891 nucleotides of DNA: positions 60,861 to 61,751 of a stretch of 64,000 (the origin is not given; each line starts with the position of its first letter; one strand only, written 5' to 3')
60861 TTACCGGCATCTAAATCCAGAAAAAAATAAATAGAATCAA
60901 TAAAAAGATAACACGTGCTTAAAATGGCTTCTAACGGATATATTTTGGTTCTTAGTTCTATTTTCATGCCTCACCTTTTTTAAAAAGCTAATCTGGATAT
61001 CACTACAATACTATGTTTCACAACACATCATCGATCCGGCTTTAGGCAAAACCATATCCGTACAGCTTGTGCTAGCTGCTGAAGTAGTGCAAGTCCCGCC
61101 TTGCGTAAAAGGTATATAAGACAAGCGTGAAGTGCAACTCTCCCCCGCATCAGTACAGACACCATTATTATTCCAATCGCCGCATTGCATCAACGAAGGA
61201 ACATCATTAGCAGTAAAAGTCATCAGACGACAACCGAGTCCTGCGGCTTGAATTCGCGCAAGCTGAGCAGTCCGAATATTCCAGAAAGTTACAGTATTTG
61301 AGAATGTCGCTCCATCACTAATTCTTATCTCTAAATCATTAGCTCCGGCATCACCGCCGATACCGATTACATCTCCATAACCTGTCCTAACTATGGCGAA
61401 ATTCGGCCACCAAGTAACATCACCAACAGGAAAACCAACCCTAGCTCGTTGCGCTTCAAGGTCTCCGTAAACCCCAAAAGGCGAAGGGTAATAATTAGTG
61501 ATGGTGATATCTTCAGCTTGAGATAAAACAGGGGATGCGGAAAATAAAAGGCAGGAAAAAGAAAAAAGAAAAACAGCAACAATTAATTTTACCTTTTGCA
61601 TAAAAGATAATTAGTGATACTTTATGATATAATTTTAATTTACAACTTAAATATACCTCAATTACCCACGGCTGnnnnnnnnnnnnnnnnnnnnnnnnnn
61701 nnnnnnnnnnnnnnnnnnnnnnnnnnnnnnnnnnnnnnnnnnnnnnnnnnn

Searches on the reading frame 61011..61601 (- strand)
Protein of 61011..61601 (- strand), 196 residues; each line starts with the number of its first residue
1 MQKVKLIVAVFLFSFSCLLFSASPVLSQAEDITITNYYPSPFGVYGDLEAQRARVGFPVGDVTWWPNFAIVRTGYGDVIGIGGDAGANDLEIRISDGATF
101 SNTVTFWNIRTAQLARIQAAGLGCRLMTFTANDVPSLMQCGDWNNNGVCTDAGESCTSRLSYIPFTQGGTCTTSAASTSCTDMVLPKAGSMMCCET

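Call 5: search_protein_families(library=ncbifam, proteins=[window:61011-61601:-], max_evalue=0.1)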
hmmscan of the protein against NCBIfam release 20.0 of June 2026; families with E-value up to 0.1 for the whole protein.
window:61011-61601:- (196 aa): 0 families

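Call 52: search_protein_families(library=pfam, proteins=[window:61011-61601:-], max_evalue=0.0001)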
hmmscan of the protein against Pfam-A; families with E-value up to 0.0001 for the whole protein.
window:61011-61601:- (196 aa): 0 families

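Call 82: search_protein_families(library=phrogs, proteins=[window:61011-61601:-], max_evalue=0.001)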
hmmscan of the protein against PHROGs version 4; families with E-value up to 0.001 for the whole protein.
window:61011-61601:- (196 aa): 0 families
